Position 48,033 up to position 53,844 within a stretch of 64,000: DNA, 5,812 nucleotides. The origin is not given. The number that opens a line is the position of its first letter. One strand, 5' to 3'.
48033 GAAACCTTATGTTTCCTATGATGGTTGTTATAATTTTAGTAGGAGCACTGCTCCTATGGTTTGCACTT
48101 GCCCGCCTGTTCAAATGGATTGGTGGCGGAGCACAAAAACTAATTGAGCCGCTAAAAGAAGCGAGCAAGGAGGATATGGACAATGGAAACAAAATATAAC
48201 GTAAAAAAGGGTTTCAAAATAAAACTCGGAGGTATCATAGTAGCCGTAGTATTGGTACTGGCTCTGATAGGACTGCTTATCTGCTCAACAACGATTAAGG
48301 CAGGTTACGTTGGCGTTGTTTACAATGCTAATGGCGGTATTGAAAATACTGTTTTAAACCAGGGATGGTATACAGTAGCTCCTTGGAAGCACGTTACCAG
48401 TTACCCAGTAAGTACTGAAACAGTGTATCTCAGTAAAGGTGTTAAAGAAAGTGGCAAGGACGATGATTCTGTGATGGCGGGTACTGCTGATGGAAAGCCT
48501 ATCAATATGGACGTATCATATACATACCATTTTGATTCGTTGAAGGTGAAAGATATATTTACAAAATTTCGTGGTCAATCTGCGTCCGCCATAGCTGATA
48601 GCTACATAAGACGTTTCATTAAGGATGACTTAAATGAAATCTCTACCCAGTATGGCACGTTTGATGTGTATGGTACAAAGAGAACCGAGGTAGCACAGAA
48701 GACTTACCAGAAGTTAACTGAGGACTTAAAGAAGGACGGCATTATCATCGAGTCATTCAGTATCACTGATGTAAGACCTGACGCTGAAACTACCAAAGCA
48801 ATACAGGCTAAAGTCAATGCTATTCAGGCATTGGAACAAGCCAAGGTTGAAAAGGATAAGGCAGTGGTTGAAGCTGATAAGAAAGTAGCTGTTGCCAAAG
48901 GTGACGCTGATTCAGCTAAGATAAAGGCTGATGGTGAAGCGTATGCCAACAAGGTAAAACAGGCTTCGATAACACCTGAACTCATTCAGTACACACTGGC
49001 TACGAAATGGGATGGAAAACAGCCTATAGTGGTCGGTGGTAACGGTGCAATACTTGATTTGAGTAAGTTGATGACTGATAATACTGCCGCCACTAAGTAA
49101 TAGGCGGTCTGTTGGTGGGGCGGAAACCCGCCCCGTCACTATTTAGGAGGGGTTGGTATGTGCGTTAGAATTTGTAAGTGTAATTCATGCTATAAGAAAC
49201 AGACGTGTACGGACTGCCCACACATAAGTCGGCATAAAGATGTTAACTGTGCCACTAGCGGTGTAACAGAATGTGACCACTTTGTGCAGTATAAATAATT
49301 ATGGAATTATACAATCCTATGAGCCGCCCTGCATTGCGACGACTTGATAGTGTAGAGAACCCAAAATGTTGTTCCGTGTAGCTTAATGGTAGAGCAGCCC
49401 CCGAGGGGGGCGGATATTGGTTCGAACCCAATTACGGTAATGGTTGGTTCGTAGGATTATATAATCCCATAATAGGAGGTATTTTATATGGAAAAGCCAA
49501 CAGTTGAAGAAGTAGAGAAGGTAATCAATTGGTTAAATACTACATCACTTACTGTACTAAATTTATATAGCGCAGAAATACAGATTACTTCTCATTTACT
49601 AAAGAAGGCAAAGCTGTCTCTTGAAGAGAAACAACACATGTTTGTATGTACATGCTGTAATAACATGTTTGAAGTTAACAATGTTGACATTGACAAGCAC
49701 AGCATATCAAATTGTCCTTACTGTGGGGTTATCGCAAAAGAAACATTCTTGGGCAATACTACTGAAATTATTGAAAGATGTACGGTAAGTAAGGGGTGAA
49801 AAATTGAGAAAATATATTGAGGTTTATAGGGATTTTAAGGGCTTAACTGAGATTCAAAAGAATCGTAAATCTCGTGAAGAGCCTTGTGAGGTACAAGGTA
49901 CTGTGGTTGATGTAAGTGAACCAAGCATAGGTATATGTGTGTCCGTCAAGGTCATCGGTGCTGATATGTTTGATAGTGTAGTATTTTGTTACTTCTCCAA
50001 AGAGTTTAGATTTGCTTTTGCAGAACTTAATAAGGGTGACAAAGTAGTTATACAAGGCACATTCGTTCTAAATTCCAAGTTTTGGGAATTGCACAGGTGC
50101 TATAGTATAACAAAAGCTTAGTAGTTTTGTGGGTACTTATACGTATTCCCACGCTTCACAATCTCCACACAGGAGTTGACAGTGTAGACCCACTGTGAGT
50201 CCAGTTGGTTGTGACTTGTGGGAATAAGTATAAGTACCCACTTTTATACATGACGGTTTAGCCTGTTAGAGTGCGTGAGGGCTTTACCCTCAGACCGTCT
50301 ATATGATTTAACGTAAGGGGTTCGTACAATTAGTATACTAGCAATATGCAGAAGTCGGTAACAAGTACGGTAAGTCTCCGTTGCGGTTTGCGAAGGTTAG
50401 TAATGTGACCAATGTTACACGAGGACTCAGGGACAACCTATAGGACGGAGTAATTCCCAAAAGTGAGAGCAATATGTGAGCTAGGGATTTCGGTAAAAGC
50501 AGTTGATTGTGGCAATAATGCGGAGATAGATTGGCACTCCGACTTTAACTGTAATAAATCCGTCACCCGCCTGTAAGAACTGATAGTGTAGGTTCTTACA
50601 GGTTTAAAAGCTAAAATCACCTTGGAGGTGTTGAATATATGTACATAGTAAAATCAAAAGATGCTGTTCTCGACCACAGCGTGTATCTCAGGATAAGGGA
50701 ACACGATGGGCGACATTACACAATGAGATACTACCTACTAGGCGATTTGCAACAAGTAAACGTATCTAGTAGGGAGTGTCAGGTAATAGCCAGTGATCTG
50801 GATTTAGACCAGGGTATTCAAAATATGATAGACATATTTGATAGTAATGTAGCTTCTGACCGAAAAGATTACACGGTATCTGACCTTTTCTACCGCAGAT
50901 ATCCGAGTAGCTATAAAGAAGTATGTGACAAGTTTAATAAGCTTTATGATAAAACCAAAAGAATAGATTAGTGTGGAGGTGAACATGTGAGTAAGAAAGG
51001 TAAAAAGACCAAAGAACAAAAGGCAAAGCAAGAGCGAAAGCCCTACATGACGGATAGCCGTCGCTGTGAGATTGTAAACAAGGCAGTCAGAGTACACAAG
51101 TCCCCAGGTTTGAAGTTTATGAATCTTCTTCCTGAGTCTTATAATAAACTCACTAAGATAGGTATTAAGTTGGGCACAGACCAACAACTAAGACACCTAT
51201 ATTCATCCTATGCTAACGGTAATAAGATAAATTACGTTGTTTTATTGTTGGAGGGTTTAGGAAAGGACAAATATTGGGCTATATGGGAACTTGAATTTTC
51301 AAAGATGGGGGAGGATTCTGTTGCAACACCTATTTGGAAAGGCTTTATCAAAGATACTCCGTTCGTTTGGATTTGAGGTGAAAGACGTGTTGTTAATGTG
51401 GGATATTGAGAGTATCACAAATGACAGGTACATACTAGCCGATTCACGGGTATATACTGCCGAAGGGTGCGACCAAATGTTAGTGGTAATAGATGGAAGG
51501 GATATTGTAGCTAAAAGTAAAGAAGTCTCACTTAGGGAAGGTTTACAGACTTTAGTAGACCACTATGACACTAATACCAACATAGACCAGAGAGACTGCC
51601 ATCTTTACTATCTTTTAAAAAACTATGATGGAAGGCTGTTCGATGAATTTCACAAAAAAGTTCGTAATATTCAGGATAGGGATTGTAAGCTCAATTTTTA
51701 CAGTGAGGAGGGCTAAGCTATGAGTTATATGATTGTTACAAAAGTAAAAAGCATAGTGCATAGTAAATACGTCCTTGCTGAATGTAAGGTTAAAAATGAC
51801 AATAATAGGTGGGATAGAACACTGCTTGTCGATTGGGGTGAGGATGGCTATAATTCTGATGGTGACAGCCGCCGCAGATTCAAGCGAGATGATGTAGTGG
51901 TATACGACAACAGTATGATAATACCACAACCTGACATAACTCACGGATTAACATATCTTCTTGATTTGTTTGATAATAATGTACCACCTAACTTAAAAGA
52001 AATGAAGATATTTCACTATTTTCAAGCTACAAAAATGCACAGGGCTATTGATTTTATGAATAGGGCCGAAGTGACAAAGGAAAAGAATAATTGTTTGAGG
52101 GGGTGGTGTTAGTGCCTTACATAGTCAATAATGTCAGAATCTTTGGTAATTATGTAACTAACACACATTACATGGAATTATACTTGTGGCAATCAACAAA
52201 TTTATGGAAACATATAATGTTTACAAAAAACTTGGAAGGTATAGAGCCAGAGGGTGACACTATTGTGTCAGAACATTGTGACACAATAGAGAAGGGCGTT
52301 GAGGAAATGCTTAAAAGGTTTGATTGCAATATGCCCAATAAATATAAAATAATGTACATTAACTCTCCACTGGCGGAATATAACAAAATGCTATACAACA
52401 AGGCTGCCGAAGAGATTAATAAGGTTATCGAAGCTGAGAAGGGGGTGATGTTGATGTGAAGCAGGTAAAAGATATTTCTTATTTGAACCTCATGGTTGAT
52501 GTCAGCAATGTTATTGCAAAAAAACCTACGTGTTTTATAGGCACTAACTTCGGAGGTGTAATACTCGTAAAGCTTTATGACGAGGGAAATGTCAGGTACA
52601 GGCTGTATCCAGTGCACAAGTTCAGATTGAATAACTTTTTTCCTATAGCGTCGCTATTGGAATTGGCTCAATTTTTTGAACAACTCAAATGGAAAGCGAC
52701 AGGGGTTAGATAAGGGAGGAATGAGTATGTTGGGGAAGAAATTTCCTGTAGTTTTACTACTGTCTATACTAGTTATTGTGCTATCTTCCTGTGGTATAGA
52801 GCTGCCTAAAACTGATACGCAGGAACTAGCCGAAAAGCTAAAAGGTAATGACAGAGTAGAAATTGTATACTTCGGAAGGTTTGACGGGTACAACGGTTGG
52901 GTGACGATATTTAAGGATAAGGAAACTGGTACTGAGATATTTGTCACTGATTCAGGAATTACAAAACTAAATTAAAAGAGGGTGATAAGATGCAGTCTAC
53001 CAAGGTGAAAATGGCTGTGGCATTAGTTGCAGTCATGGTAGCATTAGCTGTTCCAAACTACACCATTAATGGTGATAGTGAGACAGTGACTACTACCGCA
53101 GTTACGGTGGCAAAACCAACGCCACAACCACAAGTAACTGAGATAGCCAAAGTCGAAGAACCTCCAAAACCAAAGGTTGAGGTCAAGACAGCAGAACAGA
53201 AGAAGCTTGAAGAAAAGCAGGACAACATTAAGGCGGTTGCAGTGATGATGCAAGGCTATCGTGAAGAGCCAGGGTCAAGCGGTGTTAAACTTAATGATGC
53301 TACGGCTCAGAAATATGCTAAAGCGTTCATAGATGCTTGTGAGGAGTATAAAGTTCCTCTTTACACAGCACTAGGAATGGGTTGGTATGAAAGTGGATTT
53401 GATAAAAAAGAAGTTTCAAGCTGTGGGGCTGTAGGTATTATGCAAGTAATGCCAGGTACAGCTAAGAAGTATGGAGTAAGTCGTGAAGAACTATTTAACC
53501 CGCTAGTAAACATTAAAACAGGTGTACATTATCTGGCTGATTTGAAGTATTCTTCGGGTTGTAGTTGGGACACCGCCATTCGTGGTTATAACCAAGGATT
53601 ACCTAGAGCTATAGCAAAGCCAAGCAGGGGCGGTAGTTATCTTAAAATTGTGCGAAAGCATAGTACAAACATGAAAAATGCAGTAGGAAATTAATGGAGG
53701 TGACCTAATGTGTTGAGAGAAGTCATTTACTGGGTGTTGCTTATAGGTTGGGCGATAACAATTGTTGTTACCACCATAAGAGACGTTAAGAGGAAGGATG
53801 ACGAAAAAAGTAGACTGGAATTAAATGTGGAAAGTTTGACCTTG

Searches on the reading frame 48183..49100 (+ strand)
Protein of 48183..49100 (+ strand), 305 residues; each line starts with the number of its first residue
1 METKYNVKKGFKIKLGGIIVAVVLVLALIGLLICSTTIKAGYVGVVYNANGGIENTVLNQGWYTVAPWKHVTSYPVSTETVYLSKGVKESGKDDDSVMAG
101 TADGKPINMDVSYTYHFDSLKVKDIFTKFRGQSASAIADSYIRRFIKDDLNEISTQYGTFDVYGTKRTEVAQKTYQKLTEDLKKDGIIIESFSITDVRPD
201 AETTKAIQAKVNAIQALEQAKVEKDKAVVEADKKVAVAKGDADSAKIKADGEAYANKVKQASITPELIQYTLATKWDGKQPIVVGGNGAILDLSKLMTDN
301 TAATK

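Call 9: search_protein_families(library=pfam, proteins=[window:48183-49100:+])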
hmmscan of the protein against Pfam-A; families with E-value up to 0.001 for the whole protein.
window:48183-49100:+ (305 aa): 1 family
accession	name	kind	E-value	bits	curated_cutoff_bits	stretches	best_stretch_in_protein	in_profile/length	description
PF01145.31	Band_7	-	6.5e-32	111.4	23.6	1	37-224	2-171/176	SPFH domain / Band 7 family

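Call 10: search_protein_families(library=phrogs, proteins=[window:48183-49100:+])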
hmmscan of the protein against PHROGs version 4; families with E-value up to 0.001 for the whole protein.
window:48183-49100:+ (305 aa): 2 families
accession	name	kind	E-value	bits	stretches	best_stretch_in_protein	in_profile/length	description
phrog_200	-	other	6.7e-68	230.5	1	12-301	78-367/379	lipoprotein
phrog_11908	-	unknown function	0.00048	20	0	20-91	11-81/430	-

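Call 13: find_related_loci(query=window:48183-49100:+, collection=viral_contigs, flank=6000)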
Query window:48183-49100:+ (305 aa) in viral_contigs; peptide patterns used: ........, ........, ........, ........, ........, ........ (x = any residue, [..] = any of these).
14 stretches matched a pattern; 2 encode a relative of the query (tblastn E <= 1e-3); 2 distinct loci.
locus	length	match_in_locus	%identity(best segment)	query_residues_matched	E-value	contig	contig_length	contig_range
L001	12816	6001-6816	33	3-294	4e-52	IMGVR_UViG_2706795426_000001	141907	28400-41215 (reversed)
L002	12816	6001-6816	33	3-294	2e-51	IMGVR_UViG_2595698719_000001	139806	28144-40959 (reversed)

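Call 15: find_encoding_contigs(protein=window:48183-49100:+, flank=3000, max_places=6)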
Protein window:48183-49100:+ (305 aa): 1 contig read that carries it; 1 place shown.
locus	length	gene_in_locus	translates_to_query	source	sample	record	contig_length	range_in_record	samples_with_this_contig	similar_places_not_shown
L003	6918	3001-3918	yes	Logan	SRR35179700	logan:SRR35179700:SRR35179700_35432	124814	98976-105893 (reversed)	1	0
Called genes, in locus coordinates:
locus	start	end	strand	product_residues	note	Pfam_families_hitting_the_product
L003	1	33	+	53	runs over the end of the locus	-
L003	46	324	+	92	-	-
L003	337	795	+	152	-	-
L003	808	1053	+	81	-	-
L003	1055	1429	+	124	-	-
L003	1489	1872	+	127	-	PF13392:HNH_3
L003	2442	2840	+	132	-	-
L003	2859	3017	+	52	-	-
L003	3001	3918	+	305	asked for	PF01145:Band_7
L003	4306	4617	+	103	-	PF01155:HypA (weak)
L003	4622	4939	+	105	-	-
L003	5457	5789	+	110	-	-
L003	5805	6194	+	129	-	-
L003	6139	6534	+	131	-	-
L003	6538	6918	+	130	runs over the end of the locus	-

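Call 24: find_homologous_proteins(query=window:48183-49100:+, max_evalue=1e-30)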
Query window:48183-49100:+ (305 aa): 161 proteins with E <= 1e-30 among 2897 candidates; the best 120 are listed.
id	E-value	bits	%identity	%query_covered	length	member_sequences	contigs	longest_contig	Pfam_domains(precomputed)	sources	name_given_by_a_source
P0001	9.2e-192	653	100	100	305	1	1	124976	PF01145.32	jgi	jgi:regulator of protease activity HflC (stomatin/prohibitin superfamily)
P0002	9.6e-132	457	72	93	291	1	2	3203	PF01145.32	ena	-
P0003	3.1e-112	393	64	88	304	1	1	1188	PF01145.32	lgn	-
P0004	1.3e-102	361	61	87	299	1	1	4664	PF01145.32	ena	-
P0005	3.0e-101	356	58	90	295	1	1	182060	PF01145.32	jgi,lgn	jgi:regulator of protease activity HflC (stomatin/prohibitin superfamily)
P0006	3.6e-101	356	53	92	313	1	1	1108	PF01145.32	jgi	jgi:regulator of protease activity HflC (stomatin/prohibitin superfamily)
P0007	2.5e-99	350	58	91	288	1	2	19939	PF01145.32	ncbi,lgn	-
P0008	7.9e-89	316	53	93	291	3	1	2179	PF01145.32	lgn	-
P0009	2.9e-87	311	52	91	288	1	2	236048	PF01145.32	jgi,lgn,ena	-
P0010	7.6e-87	309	51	92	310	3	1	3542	PF01145.32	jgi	jgi:regulator of protease activity HflC (stomatin/prohibitin superfamily)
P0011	1.3e-85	305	51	98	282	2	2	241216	PF01145.32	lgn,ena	-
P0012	1.4e-85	305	54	85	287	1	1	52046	PF01145.32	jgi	jgi:prohibitin 1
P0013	3.3e-85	304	52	95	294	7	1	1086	PF01145.32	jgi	jgi:prohibitin 1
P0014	4.4e-84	300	51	95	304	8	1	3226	PF01145.32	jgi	jgi:prohibitin 1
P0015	7.3e-84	299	52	92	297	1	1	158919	PF01145.32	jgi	jgi:prohibitin 1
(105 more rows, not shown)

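Call 25: find_encoding_contigs(protein=P0002, flank=10000, max_places=3)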
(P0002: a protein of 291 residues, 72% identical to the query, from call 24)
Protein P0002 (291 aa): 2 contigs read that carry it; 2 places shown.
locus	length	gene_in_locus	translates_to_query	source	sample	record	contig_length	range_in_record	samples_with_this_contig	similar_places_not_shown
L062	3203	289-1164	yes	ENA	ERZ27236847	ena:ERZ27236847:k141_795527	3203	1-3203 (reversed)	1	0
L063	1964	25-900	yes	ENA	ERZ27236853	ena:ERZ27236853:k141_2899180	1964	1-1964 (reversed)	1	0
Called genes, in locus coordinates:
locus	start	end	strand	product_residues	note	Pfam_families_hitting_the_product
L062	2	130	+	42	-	?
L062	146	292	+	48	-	-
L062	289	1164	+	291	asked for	PF01145:Band_7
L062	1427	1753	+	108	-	-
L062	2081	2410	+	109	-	-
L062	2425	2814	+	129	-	-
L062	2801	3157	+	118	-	-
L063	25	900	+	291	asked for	PF01145:Band_7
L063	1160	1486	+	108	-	-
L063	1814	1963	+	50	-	?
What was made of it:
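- Tried and rejected: The 72% relative (L062) ends 289 nt upstream of the gene and is uninformative (call 25).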

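Call 26: find_encoding_contigs(protein=P0005, flank=10000, max_places=3)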
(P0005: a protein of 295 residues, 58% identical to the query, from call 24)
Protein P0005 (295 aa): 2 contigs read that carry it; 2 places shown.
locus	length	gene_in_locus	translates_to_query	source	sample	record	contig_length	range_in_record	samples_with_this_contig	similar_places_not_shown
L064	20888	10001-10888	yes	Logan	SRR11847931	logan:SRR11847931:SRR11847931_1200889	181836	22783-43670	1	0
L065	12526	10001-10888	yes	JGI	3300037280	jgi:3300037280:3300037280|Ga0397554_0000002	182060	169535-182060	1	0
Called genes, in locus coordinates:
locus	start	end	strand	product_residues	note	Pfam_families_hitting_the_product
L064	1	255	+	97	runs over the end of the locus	-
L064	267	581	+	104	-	-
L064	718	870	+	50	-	-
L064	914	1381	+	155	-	PF07833:Cu_amine_oxidN1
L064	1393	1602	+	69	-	-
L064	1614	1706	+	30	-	-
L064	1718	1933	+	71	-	-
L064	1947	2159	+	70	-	-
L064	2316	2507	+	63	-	-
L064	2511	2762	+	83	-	-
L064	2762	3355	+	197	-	PF01467:CTP_transf_like (weak)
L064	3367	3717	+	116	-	-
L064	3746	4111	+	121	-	-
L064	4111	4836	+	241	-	-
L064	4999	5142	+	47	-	-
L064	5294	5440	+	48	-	-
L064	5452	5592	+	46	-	-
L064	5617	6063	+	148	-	-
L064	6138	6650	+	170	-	PF10263:SprT-like (weak)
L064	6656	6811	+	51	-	-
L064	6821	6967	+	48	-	-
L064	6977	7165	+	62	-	-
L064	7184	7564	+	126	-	-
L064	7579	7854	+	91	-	-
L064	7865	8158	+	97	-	-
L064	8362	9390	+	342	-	PF21984:DnaD_N (faint), PF13730:HTH_36 (faint)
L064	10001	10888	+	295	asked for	PF01145:Band_7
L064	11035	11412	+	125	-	PF06725:3D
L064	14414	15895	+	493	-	PF05731:TROVE, PF25045:vWA_Ro60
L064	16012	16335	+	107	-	-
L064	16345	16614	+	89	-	-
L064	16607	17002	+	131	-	-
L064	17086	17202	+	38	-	-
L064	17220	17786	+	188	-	-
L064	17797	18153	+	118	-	-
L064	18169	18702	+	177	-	PF13521:AAA_28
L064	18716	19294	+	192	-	-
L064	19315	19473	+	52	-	-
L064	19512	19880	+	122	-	PF04448:DUF551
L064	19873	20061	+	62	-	-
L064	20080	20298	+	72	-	-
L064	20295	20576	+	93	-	-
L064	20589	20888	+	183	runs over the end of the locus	-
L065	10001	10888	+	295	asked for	PF01145:Band_7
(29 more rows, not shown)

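Call 27: find_encoding_contigs(protein=P0007, flank=10000, max_places=3)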
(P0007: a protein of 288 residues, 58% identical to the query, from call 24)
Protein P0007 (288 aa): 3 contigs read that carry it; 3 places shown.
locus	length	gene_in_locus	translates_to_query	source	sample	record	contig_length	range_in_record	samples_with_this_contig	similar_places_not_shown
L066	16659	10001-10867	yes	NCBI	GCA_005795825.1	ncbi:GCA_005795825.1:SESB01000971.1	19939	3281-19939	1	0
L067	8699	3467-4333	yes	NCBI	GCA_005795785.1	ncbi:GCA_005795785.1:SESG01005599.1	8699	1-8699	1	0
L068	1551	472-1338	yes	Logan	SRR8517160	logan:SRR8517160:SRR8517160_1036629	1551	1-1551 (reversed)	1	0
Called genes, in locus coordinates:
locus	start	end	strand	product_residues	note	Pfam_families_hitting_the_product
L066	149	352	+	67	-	-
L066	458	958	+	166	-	-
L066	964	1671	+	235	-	-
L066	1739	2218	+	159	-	PF07833:Cu_amine_oxidN1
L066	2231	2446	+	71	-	-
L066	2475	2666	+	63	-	-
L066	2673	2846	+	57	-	-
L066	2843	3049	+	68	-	-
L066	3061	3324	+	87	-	-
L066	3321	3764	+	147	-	-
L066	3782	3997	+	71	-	-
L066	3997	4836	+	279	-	-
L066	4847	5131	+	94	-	-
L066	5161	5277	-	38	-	-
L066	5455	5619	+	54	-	-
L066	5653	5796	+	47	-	-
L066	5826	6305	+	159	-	-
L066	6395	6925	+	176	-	PF10263:SprT-like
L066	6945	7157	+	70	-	-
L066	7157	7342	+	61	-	-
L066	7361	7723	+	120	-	-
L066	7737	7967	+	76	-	-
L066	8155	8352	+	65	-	-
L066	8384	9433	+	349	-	PF13730:HTH_36 (weak)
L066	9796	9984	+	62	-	-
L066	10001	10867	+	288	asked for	PF01145:Band_7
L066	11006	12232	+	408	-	PF01139:RtcB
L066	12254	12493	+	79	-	-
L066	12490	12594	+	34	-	-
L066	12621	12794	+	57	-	-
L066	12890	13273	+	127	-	PF06725:3D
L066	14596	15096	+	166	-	-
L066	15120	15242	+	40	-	-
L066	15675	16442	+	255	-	PF01541:GIY-YIG (weak), PF22083:I-HmuI_NUMOD-like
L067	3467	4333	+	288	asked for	PF01145:Band_7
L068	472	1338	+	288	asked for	PF01145:Band_7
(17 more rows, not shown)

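Call 58: find_encoding_contigs(protein=P0004, flank=10000, max_places=2)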
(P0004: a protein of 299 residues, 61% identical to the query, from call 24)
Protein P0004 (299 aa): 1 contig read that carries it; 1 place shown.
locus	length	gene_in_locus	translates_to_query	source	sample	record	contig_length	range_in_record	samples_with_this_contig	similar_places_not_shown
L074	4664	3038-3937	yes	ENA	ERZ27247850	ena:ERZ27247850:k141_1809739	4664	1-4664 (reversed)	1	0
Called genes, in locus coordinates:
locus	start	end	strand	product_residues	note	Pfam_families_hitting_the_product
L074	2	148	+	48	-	?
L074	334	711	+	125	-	-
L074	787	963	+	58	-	-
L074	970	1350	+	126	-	-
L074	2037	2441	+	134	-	-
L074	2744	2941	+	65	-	-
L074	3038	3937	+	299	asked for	PF01145:Band_7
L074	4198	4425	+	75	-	-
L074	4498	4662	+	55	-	?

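Call 59: find_encoding_contigs(protein=P0012, flank=10000, max_places=2)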
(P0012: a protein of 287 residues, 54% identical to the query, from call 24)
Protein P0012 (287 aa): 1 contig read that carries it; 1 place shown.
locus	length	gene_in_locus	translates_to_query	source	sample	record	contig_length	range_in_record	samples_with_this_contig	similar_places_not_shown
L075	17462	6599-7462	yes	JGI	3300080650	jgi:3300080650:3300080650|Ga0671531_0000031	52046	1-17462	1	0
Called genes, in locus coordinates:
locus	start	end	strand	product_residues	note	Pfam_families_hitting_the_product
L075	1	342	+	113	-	?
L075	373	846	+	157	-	-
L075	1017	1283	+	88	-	-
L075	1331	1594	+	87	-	PF27083:MazE_antitoxin_C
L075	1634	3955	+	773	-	PF00317:Ribonuc_red_lgN, PF02867:Ribonuc_red_lgC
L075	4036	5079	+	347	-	PF00268:Ribonuc_red_sm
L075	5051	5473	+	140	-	PF00258:Flavodoxin_1, PF07972:Flavodoxin_NdrI (weak), PF12641:Flavodoxin_3 (weak), PF12724:Flavodoxin_5 (weak)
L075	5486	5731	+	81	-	PF00085:Thioredoxin (weak), PF13098:Thioredoxin_2 (weak), PF00462:Glutaredoxin (weak)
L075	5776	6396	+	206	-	-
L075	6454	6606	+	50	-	-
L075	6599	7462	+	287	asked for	PF01145:Band_7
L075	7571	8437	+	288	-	PF00303:Thymidylat_synt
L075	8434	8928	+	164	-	PF00186:DHFR_1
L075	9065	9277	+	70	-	-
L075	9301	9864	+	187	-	PF00265:TK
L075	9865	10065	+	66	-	-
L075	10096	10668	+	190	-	PF12917:YfbR-like (faint)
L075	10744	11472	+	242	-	PF10127:RlaP (weak)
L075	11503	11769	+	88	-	-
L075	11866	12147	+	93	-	-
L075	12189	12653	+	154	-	PF08858:IDEAL (weak)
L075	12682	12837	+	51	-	-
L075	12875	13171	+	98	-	-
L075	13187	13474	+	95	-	-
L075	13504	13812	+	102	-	-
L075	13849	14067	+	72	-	-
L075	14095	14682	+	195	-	-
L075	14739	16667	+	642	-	PF22745:Nlig-Ia, PF01653:DNA_ligase_aden, PF03120:OB_DNA_ligase, PF03119:DNA_ligase_ZBD (weak), PF12826:HHH_2, PF00533:BRCT, PF12738:PTCB-BRCT (faint)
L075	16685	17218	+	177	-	PF00574:CLP_protease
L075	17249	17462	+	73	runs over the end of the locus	-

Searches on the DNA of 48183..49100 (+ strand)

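Call 29: search_rna_families(sources=[L062, L064, L066, L067], threshold=gathering)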
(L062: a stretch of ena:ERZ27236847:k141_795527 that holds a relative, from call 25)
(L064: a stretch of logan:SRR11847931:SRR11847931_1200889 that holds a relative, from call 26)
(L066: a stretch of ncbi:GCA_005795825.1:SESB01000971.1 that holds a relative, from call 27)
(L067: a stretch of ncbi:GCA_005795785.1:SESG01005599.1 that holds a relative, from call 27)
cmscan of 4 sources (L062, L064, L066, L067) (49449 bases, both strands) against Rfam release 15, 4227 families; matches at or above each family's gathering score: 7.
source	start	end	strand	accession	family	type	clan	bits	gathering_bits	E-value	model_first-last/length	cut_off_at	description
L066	15106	15176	+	RF00005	tRNA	Gene; tRNA;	CL00001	54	29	6.2e-09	1-71/71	no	tRNA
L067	8572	8642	+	RF00005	tRNA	Gene; tRNA;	CL00001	54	29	6.2e-09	1-71/71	no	tRNA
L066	14046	14111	+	RF00005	tRNA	Gene; tRNA;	CL00001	43.1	29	6.2e-06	1-71/71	no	tRNA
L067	7512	7577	+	RF00005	tRNA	Gene; tRNA;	CL00001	43.1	29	6.2e-06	1-71/71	no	tRNA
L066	16598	16659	+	RF00005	tRNA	Gene; tRNA;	CL00001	41.1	29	2.1e-05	1-62/71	3'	tRNA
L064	13248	13317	+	RF00005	tRNA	Gene; tRNA;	CL00001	40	29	4.3e-05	1-71/71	no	tRNA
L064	14197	14268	+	RF00005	tRNA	Gene; tRNA;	CL00001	39.8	29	5e-05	1-71/71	no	tRNA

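Call 61: search_rna_families(sources=[L074], threshold=evalue, max_evalue=0.01)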
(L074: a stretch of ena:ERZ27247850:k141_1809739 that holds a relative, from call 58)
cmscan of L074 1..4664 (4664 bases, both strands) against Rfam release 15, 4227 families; matches with E-value up to 0.01: 0.
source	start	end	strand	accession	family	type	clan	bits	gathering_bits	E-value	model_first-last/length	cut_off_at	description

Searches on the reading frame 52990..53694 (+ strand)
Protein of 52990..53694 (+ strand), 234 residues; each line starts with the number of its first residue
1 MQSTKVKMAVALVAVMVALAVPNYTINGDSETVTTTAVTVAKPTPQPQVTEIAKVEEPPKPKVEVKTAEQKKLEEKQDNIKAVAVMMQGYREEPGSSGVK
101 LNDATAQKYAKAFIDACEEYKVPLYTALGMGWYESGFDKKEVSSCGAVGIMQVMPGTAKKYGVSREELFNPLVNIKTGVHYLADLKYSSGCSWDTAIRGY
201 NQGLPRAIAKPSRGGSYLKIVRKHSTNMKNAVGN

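Call 55: search_protein_families(library=pfam, proteins=[window:52990-53694:+], max_evalue=0.001)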
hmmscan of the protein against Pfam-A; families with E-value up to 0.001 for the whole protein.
window:52990-53694:+ (234 aa): 1 family
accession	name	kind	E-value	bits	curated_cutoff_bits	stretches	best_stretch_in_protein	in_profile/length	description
PF01464.25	SLT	-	6.2e-19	68.1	21.3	1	113-206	3-100/117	Transglycosylase SLT domain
